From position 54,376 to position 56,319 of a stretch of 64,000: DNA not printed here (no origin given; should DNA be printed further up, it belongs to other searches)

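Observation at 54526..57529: Surface protein built from four copies of a novel ~55 aa four-cysteine module, overlapping an orphan histidine kinase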

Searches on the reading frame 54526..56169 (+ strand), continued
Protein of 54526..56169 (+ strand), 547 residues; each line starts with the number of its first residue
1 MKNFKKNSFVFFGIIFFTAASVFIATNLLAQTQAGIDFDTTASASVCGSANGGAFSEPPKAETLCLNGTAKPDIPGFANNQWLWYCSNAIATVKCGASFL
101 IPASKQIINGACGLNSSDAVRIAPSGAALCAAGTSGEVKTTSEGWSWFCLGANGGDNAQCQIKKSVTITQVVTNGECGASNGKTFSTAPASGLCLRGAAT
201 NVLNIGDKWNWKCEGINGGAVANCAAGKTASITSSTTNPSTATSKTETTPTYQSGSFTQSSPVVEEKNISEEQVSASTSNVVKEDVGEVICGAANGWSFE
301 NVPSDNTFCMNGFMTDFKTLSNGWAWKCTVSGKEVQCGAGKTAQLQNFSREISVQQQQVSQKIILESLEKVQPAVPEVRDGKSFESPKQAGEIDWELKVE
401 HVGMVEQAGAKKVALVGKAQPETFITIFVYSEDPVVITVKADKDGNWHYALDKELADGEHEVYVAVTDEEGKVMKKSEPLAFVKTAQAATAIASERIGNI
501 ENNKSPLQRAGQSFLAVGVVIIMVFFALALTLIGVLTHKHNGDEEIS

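Call 31: search_protein_families(library=pfam, proteins=[L034:6489-8504:+, L043:5154-8501:+, L052:6006-8570:+, L029:6828-8495:+, L014:6789-8513:+, L023:232-1470:+, L049:349-2169:+, L036:6942-8399:+, L018:6852-8507:+], max_evalue=0.01)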
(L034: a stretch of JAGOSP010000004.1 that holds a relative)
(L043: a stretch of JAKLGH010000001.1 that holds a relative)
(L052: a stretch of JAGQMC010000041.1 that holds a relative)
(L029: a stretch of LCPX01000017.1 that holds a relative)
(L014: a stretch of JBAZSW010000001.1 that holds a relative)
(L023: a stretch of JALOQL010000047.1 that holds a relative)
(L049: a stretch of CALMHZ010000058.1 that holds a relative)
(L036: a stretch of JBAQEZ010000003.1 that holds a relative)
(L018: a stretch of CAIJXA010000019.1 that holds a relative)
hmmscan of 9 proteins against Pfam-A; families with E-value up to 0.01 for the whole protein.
L034:6489-8504:+ (671 aa): 4 families
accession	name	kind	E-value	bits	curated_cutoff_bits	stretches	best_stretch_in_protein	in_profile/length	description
PF19077.6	Big_13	-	8e-10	39.6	27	1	537-599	31-95/102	Bacterial Ig-like domain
PF18884.5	TSP3_bac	-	1.8e-07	31.3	25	1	451-471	1-21/22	Bacterial TSP3 repeat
PF01091.23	PTN_MK_C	-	7.3e-05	23.5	25.3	0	202-228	2-29/65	PTN/MK heparin-binding protein family, C-terminal domain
PF17936.7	Big_6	-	0.002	18.8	27.6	1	533-594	13-73/83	Bacterial Ig domain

L043:5154-8501:+ (1115 aa): 8 families
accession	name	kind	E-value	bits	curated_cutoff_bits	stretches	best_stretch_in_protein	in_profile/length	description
PF17957.7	Big_7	-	4.6e-36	123.7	24.1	2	192-259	1-70/70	Bacterial Ig domain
PF19077.6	Big_13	-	9.1e-16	58.7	27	1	988-1056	29-98/102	Bacterial Ig-like domain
PF17936.7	Big_6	-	1.3e-05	25.7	27.6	1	984-1047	11-73/83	Bacterial Ig domain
PF13750.12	Big_3_3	-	1.7e-05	25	27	1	145-219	3-76/157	Bacterial Ig-like domain (group 3)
PF18884.5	TSP3_bac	-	0.00014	22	25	0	925-944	1-20/22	Bacterial TSP3 repeat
PF02494.22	HYR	-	0.00053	20.7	21.7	0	155-181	55-81/81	HYR domain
PF14041.11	Lipoprotein_21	-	0.00081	19.9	25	0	212-252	15-52/87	LppP/LprE lipoprotein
PF21684.2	PipB2_N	-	0.00097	19.6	27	0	78-117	59-96/107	Secreted effector protein PipB2, N-terminal domain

L052:6006-8570:+ (854 aa): 3 families
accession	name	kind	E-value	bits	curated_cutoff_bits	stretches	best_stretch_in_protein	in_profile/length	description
PF19077.6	Big_13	-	4e-10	40.5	27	1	705-766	31-94/102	Bacterial Ig-like domain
PF18884.5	TSP3_bac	-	7e-06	26.2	25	1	614-634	1-20/22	Bacterial TSP3 repeat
PF17936.7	Big_6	-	0.0055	17.4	27.6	0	703-761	15-72/83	Bacterial Ig domain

L029:6828-8495:+ (555 aa): 4 families
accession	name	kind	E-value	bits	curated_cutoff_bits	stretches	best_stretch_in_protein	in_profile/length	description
PF18884.5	TSP3_bac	-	7.7e-17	61.3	25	2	338-359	1-22/22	Bacterial TSP3 repeat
PF19077.6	Big_13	-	8.1e-09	36.3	27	1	417-485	24-94/102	Bacterial Ig-like domain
PF17936.7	Big_6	-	0.00016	22.2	27.6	1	418-480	11-72/83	Bacterial Ig domain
PF24695.1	PITM1-3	-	0.00079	20.1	27.7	0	213-271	28-85/98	PITM 1-3, beta-sandwich domain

L014:6789-8513:+ (574 aa): 4 families
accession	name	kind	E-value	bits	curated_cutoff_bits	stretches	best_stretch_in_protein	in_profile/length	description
PF19077.6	Big_13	-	9.9e-11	42.5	27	1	437-507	27-98/102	Bacterial Ig-like domain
PF01091.23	PTN_MK_C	-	1.4e-05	25.8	25.3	0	154-175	3-25/65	PTN/MK heparin-binding protein family, C-terminal domain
PF17936.7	Big_6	-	0.00018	22.1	27.6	1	437-498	13-73/83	Bacterial Ig domain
PF18884.5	TSP3_bac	-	0.0033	17.7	25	0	377-397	1-21/22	Bacterial TSP3 repeat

L023:232-1470:+ (412 aa): 3 families
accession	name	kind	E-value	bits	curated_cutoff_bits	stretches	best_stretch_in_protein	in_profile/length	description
PF19077.6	Big_13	-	6.9e-09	36.6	27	1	285-354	28-98/102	Bacterial Ig-like domain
PF17936.7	Big_6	-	0.001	19.7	27.6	1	283-348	12-76/83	Bacterial Ig domain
PF11974.14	bMG3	-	0.0085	16.5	34.9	0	289-340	24-76/103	Bacterial alpha-2-macroglobulin MG3 domain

L049:349-2169:+ (606 aa): 6 families
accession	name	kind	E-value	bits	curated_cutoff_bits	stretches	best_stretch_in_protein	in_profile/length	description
PF19077.6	Big_13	-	2.2e-14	54.2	27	1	472-536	29-95/102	Bacterial Ig-like domain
PF18884.5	TSP3_bac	-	1.7e-11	44.2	25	2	403-423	1-21/22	Bacterial TSP3 repeat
PF18370.7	RGI_lyase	-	1.8e-10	41.5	27.8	1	57-118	17-79/86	Rhamnogalacturonan I lyases beta-sheet domain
PF00041.27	fn3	-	2.2e-07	31.4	25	0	158-235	2-80/84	Fibronectin type III domain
PF17957.7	Big_7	-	2.4e-05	25.3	24.1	0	484-522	35-70/70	Bacterial Ig domain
PF17936.7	Big_6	-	0.00046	20.8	27.6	1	472-533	15-75/83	Bacterial Ig domain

L036:6942-8399:+ (485 aa): 6 families
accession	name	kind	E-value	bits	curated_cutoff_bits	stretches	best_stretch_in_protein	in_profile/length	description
PF19077.6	Big_13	-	3.6e-11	43.9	27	1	351-420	24-95/102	Bacterial Ig-like domain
PF18884.5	TSP3_bac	-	1.1e-10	41.5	25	2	252-272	1-21/22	Bacterial TSP3 repeat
PF24695.1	PITM1-3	-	0.0029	18.3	27.7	0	172-211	43-82/98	PITM 1-3, beta-sandwich domain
PF13405.12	EF-hand_6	-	0.0029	17.7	25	0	273-291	9-27/30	EF-hand domain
PF00036.39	EF-hand_1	-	0.003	17.4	25.4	0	272-290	8-26/29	EF hand domain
PF13499.12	EF-hand_7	-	0.0053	17.5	30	0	273-300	11-36/67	EF-hand domain pair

L018:6852-8507:+ (551 aa): 2 families
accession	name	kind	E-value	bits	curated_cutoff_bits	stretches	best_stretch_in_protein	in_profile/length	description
PF18884.5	TSP3_bac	-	1.1e-14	54.3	25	2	328-349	1-22/22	Bacterial TSP3 repeat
PF19077.6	Big_13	-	1.9e-10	41.6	27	1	417-484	27-95/102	Bacterial Ig-like domain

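Call 47: search_protein_families(library=pfam, proteins=[L052:3127-5142:+, L052:5196-6002:+, L052:8573-9925:+, L052:10001-12661:+, L053:5253-6059:+, L003:9419-9808:+], max_evalue=0.001)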
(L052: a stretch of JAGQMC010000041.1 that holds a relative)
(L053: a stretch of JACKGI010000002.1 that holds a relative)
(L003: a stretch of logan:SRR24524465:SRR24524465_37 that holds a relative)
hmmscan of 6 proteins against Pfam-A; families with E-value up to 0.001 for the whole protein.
L052:3127-5142:+ (671 aa): 8 families
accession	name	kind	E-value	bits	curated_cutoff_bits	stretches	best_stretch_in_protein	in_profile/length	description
PF12344.14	UvrB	-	2e-21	76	27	1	564-606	1-43/43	Ultra-violet resistance protein B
PF00271.37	Helicase_C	-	3.1e-20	72.9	23.5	1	455-557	12-109/110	Helicase conserved C-terminal domain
PF17757.6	UvrB_inter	-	1.1e-18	67.5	22.9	1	159-246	3-91/91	UvrB interaction domain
PF04851.21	ResIII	-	2e-12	47.7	22.5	1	14-137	7-131/164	Type III restriction enzyme, res subunit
PF02151.25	UVR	-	6.2e-08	32.6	21.5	1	636-670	1-35/36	UvrB/uvrC motif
PF13604.12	AAA_30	-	2.4e-05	24.6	27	1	14-88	5-77/191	AAA domain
PF00270.35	DEAD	-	3.5e-05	24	26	0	15-84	4-76/167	DEAD/DEAH box helicase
PF13245.12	AAA_19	-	0.00024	21.7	25.1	0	32-92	13-76/134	AAA domain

L052:5196-6002:+ (268 aa): 1 family
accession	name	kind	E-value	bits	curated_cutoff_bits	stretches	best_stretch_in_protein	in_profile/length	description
PF00072.30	Response_reg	-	4.3e-24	85.3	30.2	1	151-263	1-110/111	Response regulator receiver domain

L052:8573-9925:+ (450 aa): 3 families
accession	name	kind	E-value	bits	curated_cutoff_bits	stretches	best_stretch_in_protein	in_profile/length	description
PF02518.31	HATPase_c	-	4.8e-26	91.8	26.4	1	339-446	2-108/111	Histidine kinase-, DNA gyrase B-, and HSP90-like ATPase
PF00512.31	HisKA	-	1.1e-16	61.1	26.9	1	227-292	2-66/66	His Kinase A (phospho-acceptor) domain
PF13581.12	HATPase_c_2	-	0.00015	22.2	27.4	1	343-425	32-112/127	Histidine kinase-like ATPase domain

L052:10001-12661:+ (886 aa): 21 families
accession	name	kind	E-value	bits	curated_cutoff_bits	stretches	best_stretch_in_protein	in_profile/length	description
PF00005.33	ABC_tran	-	9.8e-25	88.2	25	2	724-800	67-136/137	ABC transporter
PF17760.6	UvrA_inter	-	8.9e-23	80.7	23.3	1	185-283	16-108/109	UvrA interaction domain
PF02463.25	SMC_N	-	8.5e-13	48.7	40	1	22-497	4-211/220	RecF/RecN/SMC N terminal domain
PF13304.12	AAA_21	-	3e-10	41.1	27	0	776-826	243-294/304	AAA domain, putative AbiEii toxin, Type IV TA system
PF13555.12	AAA_29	-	5.8e-08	32.8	27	0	38-59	17-38/61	P-loop containing region of AAA domain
PF13191.12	AAA_16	-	6.1e-08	33.8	32.6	0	38-105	19-92/167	AAA ATPase domain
PF13401.12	AAA_22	-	5.4e-06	27.2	27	0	573-622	6-50/130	AAA domain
PF13175.12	AAA_15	-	5.4e-06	26.7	32.1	0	784-826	322-365/374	AAA ATPase domain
PF20703.3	nSTAND1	-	1.7e-05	25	27.1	0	29-68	19-58/379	Novel STAND NTPase 1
PF00684.25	DnaJ_CXXCXGXG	-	1.8e-05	25.3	32.7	0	678-710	16-51/65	DnaJ central domain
PF05729.18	NACHT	-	1.9e-05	25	26.7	0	573-620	1-49/167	NACHT domain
PF13476.12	AAA_23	-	2e-05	25.7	27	0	22-59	1-35/201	AAA domain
PF20720.3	nSTAND3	-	3.6e-05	24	27.2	0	37-61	11-35/155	Novel STAND NTPase 3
PF13481.12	AAA_25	-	4.4e-05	23.6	27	0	40-63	30-53/195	AAA domain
PF13479.12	AAA_24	-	5.7e-05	23.5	27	0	43-61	2-20/195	AAA domain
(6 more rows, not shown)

L053:5253-6059:+ (268 aa): 1 family
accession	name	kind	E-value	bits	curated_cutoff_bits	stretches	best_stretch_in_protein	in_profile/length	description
PF00072.30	Response_reg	-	5e-24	85.1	30.2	1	150-262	1-110/111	Response regulator receiver domain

L003:9419-9808:+ (129 aa): 1 family
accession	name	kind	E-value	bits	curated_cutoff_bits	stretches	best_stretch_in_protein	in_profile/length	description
PF00072.30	Response_reg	-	2.1e-25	89.5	30.2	1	8-122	1-110/111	Response regulator receiver domain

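Call 84: search_protein_families(library=ncbifam, proteins=[P0026], max_evalue=1)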
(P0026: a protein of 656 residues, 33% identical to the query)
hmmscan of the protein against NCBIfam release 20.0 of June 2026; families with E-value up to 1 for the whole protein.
P0026 (656 aa): 12 families
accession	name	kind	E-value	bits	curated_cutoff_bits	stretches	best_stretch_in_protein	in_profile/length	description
TIGR02276.1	beta_rpt_yvtn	repeat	6.3e-43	144.5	27.85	5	90-130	1-42/42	beta-propeller repeat protein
TIGR03866.1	PQQ_ABC_repeats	subfamily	9.9e-32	110.2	287.3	2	48-159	9-122/310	PQQ-dependent catabolism-associated beta-propeller protein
NF052340.1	hydrazine_beta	equivalog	1.9e-19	70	560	2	53-159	48-158/372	hydrazine synthase subunit beta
NF052280.1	7_blade_YncE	equivalog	5.1e-19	68.3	400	2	191-356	141-301/338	7-bladed beta-propeller protein YncE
NF052342.1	hydrazine_BC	exception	1.7e-15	56.2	1250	2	55-158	56-163/690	hydrazine synthase subunit beta-gamma fusion subunit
NF052460.1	L-NosZ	equivalog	1.8e-10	40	700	2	50-158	144-254/480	clade III lactonase-type nitrous-oxide reductase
TIGR03907.1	QH_beta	equivalog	2.8e-06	26.7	223.2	3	54-114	5-66/338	quinohemoprotein amine dehydrogenase subunit beta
TIGR04244.1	nitrous_NosZ_RR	equivalog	0.0045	15.6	625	1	60-111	292-345/627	TAT-dependent nitrous-oxide reductase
NF041516.1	PA2928_fam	subfamily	0.026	13.9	70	1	132-215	101-181/376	PA2928 family protein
NF053768.1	CIS12_fam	equivalog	0.097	11.3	860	0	264-344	81-158/715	CIS12 family contractile injection system protein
NF038015.2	AztD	exception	0.15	10.8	400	0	90-123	313-346/356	zinc metallochaperone AztD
NF038117.1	choice_anch_I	subfamily_domain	0.19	10.6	300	0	272-305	178-211/458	choice-of-anchor I family protein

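Call 88: find_encoding_contigs(protein=P0026, flank=4000, max_places=1)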
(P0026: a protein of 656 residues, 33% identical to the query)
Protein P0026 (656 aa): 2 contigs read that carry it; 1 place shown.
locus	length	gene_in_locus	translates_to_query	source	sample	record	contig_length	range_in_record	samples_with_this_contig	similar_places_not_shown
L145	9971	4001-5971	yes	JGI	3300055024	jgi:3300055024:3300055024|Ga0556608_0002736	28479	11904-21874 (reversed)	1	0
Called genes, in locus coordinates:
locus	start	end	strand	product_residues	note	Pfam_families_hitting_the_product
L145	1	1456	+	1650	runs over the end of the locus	PF08455:SNF2_assoc (weak), PF00176:SNF2-rel_dom, PF00271:Helicase_C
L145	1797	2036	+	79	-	PF01402:RHH_1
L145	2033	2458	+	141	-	PF01850:PIN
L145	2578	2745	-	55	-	-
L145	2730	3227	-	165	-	-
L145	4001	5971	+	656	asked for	PF21783:YNCE (weak), PF10282:Lactonase (faint), PF25174:Beta-prop_THOC3 (faint)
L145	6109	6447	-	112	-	-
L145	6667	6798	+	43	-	-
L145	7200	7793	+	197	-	PF07603:Lcl_C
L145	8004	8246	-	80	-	-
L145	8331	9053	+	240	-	PF00230:MIP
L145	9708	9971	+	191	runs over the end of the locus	PF13328:HD_4, PF01966:HD (weak)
